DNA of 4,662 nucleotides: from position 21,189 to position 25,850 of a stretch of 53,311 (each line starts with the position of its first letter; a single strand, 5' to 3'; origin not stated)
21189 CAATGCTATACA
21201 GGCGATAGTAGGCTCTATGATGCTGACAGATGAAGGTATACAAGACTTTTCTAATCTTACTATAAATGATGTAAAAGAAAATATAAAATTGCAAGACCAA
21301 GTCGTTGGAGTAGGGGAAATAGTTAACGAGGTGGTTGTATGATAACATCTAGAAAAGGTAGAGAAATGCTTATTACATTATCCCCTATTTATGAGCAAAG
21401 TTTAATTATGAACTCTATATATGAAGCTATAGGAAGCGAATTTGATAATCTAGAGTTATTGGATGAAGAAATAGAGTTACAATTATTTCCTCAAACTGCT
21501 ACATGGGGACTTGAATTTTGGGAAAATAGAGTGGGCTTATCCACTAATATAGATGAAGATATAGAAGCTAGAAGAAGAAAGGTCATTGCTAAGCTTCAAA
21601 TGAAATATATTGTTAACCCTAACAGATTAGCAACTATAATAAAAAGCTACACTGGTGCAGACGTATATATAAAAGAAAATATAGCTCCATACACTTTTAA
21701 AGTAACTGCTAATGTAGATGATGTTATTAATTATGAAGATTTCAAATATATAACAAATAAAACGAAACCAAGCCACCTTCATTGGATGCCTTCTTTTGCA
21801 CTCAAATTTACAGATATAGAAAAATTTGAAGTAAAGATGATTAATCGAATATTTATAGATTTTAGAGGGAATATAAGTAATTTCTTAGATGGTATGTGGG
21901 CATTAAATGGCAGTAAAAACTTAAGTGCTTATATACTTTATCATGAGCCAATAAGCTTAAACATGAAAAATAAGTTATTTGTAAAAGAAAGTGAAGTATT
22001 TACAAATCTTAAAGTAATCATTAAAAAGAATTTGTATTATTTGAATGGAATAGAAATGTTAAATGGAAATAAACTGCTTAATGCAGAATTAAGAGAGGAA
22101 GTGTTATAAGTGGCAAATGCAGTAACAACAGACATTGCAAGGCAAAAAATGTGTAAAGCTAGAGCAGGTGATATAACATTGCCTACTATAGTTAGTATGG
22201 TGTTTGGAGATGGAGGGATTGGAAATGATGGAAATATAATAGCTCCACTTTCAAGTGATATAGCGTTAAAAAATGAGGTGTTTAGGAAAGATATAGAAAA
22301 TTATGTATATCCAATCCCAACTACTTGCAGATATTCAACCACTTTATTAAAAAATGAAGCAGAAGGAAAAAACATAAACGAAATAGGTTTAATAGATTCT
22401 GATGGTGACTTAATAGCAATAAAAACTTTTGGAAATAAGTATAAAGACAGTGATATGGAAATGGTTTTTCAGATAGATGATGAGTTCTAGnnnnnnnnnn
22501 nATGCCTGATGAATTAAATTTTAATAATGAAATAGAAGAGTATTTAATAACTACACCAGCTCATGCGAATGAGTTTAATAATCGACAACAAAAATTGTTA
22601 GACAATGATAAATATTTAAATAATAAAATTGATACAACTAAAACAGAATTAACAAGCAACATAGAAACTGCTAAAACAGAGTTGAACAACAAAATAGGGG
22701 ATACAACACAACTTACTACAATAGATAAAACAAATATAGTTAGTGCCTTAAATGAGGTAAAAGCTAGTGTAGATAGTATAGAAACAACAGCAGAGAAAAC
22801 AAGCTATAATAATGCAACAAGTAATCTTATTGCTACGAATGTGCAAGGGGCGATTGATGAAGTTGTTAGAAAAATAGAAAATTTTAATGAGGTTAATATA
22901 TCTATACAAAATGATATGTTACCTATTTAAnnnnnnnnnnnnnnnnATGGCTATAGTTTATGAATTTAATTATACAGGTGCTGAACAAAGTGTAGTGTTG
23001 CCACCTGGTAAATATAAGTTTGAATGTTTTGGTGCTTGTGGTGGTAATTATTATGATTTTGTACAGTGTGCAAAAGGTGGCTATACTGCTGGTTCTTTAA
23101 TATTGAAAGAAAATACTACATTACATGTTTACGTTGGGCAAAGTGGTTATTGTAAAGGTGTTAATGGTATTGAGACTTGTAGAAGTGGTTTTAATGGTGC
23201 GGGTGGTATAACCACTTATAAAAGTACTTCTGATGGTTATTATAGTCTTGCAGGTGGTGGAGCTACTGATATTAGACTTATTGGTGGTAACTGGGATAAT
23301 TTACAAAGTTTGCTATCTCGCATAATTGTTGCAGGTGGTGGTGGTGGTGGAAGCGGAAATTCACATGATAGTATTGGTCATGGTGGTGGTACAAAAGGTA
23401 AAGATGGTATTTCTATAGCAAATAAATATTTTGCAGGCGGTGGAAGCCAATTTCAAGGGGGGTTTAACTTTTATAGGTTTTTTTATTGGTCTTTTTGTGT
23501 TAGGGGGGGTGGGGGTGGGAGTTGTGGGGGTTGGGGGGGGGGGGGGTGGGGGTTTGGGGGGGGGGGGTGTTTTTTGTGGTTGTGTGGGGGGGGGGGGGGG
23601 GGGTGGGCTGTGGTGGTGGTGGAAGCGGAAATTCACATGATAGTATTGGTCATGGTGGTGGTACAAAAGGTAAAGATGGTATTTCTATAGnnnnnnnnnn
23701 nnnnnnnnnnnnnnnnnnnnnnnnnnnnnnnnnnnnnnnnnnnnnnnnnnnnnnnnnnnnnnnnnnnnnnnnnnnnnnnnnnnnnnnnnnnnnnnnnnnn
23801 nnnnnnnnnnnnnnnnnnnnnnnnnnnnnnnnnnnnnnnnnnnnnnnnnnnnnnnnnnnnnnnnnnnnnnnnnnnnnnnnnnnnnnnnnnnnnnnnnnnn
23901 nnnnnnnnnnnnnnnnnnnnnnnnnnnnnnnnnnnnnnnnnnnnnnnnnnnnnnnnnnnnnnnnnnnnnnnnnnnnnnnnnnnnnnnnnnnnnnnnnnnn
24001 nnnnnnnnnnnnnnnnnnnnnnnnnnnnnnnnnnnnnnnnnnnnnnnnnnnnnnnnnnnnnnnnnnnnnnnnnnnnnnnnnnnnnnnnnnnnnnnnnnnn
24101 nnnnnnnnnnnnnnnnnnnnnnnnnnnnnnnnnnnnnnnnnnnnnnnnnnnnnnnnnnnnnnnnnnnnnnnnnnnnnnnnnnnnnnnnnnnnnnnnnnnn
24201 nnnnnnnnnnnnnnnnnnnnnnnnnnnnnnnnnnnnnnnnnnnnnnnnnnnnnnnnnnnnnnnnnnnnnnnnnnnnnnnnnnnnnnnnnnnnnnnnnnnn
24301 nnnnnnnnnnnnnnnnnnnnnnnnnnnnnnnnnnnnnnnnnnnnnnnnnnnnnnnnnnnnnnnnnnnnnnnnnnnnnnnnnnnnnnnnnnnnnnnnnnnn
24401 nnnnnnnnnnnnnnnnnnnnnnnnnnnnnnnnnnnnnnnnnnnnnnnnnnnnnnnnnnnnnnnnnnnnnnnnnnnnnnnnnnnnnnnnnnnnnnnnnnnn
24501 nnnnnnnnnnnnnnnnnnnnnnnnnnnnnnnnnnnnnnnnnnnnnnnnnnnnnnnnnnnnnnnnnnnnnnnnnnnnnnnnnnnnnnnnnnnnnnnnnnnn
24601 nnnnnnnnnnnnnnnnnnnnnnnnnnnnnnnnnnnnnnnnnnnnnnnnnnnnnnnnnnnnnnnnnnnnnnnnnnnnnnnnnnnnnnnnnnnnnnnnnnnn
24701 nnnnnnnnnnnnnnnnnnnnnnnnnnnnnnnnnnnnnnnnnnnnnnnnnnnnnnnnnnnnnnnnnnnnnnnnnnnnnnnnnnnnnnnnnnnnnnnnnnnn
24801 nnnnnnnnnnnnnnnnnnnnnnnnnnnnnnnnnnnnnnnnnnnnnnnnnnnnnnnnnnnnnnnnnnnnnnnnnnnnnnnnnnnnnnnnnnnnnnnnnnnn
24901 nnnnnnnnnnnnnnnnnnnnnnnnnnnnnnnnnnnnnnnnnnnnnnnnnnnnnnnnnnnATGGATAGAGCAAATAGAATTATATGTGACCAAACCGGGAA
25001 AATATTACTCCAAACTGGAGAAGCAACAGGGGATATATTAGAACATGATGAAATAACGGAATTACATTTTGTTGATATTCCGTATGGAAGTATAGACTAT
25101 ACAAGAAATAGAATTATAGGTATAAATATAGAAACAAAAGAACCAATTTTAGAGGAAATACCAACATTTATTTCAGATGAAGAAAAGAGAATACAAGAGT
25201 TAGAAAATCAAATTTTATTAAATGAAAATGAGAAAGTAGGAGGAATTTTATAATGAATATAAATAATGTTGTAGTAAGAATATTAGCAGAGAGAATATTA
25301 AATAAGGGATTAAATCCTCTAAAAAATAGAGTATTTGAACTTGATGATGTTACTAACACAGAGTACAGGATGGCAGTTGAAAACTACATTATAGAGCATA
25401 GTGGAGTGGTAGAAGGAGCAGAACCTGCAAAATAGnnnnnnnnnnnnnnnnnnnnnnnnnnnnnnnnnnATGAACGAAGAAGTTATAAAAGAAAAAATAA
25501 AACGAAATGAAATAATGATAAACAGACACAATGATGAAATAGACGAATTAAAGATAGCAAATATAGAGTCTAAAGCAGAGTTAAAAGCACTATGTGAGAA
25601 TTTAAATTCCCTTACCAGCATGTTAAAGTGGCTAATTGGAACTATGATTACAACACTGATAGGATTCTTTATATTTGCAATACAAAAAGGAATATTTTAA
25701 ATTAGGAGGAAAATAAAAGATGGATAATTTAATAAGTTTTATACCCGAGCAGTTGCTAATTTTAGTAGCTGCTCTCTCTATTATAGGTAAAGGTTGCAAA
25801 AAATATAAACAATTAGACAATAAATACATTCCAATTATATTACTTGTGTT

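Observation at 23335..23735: Tail-fibre gene split by a 155-bp G/T-only tract between two copies of a perfect 120-bp repeat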

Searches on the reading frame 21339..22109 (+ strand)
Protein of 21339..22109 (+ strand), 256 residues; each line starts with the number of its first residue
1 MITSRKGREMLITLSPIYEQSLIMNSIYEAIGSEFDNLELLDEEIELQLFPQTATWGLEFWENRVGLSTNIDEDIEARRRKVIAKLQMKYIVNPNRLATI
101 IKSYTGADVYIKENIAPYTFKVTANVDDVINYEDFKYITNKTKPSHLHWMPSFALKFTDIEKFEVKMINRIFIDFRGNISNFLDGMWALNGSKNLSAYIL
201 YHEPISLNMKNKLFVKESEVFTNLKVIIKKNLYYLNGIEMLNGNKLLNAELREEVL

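Call 19: search_protein_families(library=pfam, proteins=[window:21339-22109:+], max_evalue=0.01)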
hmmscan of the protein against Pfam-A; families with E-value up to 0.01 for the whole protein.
window:21339-22109:+ (256 aa): 1 family
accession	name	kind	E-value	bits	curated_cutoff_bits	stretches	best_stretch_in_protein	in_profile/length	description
PF10076.14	Phage_Mu_Gp48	-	4.8e-29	101.6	37.4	1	9-146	2-142/150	Bacteriophage Mu-like, Gp48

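Call 20: search_protein_families(library=phrogs, proteins=[window:21339-22109:+], max_evalue=0.001)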
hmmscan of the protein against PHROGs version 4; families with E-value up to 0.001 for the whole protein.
window:21339-22109:+ (256 aa): 5 families
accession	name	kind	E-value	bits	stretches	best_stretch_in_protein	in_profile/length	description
phrog_1160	-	tail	1.3e-90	305.6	1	1-256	11-300/528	baseplate protein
phrog_521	-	tail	2.3e-46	159.5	1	1-150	21-173/534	tail protein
phrog_21322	-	head and packaging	1.8e-33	117.3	1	2-165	3-163/337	virion structural protein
phrog_4920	-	unknown function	2.2e-10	41.3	1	22-120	52-156/253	-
phrog_203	-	tail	1.5e-07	31.9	1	24-138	34-148/224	baseplate wedge subunit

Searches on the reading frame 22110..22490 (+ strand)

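Call 19: search_protein_families(library=pfam, proteins=[window:22110-22490:+], max_evalue=0.01)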
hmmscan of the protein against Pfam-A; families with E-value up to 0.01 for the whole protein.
window:22110-22490:+ (126 aa): 1 family
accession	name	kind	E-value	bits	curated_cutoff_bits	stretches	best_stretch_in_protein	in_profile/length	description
PF12571.13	Phage_tail_fib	-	5e-10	40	23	1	4-114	7-113/150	Phage tail-collar fibre protein, N-terminal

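Call 20: search_protein_families(library=phrogs, proteins=[window:22110-22490:+], max_evalue=0.001)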
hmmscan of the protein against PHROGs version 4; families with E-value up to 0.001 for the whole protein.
window:22110-22490:+ (126 aa): 15 families
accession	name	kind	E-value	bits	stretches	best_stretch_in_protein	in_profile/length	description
phrog_1780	-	tail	7.4e-31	108.6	1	2-124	6-132/855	tail collar fiber protein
phrog_9521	-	tail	8.1e-15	55.7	1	30-126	229-323/324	baseplate wedge subunit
phrog_5417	-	unknown function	4.8e-13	50.2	1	7-121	36-151/156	-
phrog_295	-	tail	2e-08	34.6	1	3-113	167-273/794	tail fiber protein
phrog_1162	-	tail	5.8e-08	33.1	1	6-112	10-112/354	tail fiber protein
phrog_11518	-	tail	8e-08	32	1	9-112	13-110/812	tail fiber protein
phrog_4618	-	tail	2.1e-07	31.1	1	5-115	8-114/413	tail collar fiber protein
phrog_6202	-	tail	4.9e-06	26.9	1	4-112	7-111/636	tail fiber protein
phrog_2137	-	tail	5.8e-06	27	1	7-113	11-113/267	tail fiber protein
phrog_988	-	tail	2.8e-05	24.7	1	5-112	9-112/574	tail protein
phrog_327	-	tail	3.8e-05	24.2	1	5-112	11-114/618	tail protein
phrog_5181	-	unknown function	0.00015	21.2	1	7-113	10-112/763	-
phrog_381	-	tail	0.00021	21.7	1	4-112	7-112/566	tail fiber protein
phrog_9532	-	tail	0.0003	20.4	1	10-113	13-112/759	tail fiber protein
phrog_14570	-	unknown function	0.0009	19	0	4-113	10-115/540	-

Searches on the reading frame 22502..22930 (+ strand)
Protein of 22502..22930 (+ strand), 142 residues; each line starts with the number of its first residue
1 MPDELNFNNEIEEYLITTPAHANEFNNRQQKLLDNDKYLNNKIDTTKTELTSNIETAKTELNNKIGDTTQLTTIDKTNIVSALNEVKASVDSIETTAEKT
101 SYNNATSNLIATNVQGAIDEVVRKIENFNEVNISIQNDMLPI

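Call 19: search_protein_families(library=pfam, proteins=[window:22502-22930:+], max_evalue=0.01)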
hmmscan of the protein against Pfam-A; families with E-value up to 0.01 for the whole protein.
window:22502-22930:+ (142 aa): 2 families
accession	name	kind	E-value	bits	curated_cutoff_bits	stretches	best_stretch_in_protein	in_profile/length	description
PF17910.6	FeoB_Cyto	-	0.00034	21.4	23.4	0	31-70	32-70/90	FeoB cytosolic helical domain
PF18476.7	PIN_8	-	0.0023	18.4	26.1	1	9-133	28-142/227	PIN like domain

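Call 20: search_protein_families(library=phrogs, proteins=[window:22502-22930:+], max_evalue=0.001)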
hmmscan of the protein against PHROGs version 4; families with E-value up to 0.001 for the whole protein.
window:22502-22930:+ (142 aa): 5 families
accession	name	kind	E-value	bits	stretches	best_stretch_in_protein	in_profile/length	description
phrog_2137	-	tail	4.5e-44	151.9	1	30-142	154-267/267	tail fiber protein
phrog_30220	-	unknown function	1.1e-11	45.5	1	5-125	4-125/374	-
phrog_4757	-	unknown function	1.4e-08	35.4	1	43-125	11-105/359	-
phrog_1162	-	tail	2.4e-07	31.1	1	6-123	130-244/354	tail fiber protein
phrog_25848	-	tail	0.00062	19.1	0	52-110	121-178/598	tail fiber protein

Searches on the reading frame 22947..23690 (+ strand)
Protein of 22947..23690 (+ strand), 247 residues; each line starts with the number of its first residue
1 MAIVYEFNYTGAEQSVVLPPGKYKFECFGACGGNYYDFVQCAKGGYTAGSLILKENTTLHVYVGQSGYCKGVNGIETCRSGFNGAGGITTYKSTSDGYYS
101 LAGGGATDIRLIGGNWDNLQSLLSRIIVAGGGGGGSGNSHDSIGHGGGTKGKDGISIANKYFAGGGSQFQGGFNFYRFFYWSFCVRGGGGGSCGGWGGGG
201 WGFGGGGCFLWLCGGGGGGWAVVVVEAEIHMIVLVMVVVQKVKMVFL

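Call 16: find_encoding_contigs(protein=window:22947-23690:+, flank=3000, max_places=10)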
Protein window:22947-23690:+ (247 aa): no gene with exactly this product is on record in the collection.

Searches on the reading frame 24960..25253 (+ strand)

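Call 19: search_protein_families(library=pfam, proteins=[window:24960-25253:+], max_evalue=0.01)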
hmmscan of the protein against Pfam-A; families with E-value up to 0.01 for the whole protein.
window:24960-25253:+ (97 aa): 1 family
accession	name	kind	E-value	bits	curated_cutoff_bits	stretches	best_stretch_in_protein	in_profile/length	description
PF19233.4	DUF5886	-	0.0044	17.8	36.5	1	33-92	54-111/135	Family of unknown function (DUF5886)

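Call 20: search_protein_families(library=phrogs, proteins=[window:24960-25253:+], max_evalue=0.001)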
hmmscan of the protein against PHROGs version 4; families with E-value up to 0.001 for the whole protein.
window:24960-25253:+ (97 aa): 2 families
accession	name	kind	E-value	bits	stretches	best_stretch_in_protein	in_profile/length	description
phrog_1626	-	other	6.2e-50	168.7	1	1-97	1-97/97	rhodanese-related sulfurtransferase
phrog_3321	-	other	1e-16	62.2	1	1-86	1-100/132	rhodanese-related sulfurtransferase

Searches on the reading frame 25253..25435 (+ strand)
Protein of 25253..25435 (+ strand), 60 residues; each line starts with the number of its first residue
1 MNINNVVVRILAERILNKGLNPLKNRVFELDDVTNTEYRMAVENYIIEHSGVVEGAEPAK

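Call 19: search_protein_families(library=pfam, proteins=[window:25253-25435:+], max_evalue=0.01)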
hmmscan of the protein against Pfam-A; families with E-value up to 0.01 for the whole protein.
window:25253-25435:+ (60 aa): 0 families

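Call 20: search_protein_families(library=phrogs, proteins=[window:25253-25435:+], max_evalue=0.001)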
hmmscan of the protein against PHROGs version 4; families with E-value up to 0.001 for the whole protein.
window:25253-25435:+ (60 aa): 1 family
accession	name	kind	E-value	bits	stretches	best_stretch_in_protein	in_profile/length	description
phrog_1243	-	unknown function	1.2e-37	128.5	1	1-59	1-59/60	-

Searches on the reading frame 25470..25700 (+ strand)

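Call 41: search_protein_families(library=pfam, proteins=[window:25470-25700:+], max_evalue=0.001)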
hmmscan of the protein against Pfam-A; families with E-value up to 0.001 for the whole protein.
window:25470-25700:+ (76 aa): 1 family
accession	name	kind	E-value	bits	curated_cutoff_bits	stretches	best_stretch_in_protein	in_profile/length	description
PF10779.14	XhlA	-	7.3e-20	71.4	34.7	1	6-71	2-67/67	Haemolysin XhlA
